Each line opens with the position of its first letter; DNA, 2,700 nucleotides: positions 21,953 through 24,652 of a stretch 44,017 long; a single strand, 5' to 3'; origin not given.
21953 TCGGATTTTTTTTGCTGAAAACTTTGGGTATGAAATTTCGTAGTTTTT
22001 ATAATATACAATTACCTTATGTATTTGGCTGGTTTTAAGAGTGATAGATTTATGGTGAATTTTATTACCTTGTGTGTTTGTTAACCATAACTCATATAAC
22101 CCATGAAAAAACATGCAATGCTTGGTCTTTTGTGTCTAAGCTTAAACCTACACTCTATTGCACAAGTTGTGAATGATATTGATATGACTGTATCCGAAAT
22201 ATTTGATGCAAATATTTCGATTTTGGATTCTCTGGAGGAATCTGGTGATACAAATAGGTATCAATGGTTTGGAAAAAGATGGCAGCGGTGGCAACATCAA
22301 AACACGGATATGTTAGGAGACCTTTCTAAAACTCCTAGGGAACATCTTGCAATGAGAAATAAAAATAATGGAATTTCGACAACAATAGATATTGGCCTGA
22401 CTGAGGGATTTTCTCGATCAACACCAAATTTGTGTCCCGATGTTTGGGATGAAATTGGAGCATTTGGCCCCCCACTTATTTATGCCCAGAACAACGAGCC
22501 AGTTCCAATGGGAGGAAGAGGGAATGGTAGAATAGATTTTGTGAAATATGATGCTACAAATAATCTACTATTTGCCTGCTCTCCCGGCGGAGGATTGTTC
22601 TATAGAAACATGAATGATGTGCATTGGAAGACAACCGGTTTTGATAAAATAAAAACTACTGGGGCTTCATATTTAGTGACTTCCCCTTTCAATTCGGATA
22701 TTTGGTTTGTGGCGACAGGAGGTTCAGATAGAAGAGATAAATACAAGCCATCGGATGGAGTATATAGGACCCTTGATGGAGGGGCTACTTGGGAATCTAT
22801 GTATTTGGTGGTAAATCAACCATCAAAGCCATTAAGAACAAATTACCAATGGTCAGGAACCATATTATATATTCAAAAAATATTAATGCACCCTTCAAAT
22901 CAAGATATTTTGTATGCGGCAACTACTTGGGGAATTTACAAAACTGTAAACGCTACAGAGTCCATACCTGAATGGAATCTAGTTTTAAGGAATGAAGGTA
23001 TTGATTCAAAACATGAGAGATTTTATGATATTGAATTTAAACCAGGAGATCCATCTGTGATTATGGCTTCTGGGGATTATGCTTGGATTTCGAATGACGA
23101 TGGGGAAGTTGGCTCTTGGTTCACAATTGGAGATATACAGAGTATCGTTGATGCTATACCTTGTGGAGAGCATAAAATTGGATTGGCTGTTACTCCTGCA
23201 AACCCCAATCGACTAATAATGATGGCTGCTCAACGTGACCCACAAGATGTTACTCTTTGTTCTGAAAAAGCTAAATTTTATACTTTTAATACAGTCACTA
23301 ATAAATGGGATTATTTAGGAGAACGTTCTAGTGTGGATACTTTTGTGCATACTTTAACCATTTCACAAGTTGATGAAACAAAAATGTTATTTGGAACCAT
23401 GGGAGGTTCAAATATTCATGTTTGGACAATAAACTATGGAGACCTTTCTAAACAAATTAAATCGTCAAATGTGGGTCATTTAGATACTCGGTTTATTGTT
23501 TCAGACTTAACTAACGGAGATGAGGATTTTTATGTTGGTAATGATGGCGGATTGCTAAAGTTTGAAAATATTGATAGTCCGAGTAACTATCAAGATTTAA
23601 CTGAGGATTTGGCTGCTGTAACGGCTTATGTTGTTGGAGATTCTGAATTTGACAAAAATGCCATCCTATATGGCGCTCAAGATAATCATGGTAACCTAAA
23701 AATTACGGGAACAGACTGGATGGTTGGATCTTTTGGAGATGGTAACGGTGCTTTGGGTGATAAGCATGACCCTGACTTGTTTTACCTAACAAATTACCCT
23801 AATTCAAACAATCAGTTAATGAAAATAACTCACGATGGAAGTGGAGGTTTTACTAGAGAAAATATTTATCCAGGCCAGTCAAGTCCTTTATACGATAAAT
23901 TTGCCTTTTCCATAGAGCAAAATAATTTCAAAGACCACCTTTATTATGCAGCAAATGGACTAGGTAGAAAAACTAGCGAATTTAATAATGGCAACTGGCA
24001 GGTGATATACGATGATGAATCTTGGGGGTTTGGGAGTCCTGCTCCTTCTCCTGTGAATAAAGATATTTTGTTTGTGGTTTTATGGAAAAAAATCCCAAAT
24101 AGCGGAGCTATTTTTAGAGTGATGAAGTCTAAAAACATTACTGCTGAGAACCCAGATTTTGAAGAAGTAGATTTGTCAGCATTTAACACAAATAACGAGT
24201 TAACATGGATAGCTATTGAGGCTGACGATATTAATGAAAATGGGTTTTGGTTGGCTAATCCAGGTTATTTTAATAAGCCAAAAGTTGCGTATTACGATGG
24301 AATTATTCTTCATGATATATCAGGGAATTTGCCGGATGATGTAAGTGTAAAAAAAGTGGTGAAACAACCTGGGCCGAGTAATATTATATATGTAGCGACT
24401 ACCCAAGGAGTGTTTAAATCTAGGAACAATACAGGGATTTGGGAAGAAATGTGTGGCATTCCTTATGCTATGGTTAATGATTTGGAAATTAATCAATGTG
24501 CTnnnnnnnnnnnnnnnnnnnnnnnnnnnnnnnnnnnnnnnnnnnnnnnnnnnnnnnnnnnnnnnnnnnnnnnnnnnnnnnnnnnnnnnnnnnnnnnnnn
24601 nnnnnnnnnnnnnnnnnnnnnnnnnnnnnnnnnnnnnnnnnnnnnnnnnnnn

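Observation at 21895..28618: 6.6-kb two-gene T9SS-cargo islet between tsf and pyrH, bracketed by perfect 83-bp direct repeats of the tsf 3' end and terminator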

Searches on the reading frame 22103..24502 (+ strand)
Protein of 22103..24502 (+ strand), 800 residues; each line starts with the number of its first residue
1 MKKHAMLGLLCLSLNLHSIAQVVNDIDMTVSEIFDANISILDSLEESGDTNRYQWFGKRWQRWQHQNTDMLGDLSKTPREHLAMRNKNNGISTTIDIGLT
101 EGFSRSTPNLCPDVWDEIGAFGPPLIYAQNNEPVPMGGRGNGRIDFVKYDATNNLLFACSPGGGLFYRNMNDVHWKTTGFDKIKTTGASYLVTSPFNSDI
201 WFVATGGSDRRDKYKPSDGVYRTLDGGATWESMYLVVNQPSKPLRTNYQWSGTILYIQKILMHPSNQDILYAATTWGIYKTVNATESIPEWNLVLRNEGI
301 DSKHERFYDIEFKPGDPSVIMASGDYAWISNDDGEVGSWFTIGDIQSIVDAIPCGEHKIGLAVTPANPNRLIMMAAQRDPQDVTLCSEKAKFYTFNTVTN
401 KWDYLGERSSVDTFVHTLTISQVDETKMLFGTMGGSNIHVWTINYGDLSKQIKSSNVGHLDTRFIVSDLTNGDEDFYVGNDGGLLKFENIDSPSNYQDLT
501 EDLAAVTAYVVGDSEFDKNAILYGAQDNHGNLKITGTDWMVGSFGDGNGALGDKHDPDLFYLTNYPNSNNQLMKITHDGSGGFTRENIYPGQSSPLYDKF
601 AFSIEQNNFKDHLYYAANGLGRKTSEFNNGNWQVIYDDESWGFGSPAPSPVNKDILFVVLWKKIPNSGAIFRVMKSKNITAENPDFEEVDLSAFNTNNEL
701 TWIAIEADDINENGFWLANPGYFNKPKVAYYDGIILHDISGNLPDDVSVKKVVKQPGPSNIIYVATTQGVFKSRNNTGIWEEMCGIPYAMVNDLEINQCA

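Call 69: search_protein_families(library=pfam, proteins=[window:22103-24502:+], max_evalue=1)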
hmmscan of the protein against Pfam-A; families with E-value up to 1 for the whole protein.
window:22103-24502:+ (800 aa): 1 family
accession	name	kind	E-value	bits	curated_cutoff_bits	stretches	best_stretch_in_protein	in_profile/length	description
PF02012.26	BNR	-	0.76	10.4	27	0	221-231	1-11/12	BNR/Asp-box repeat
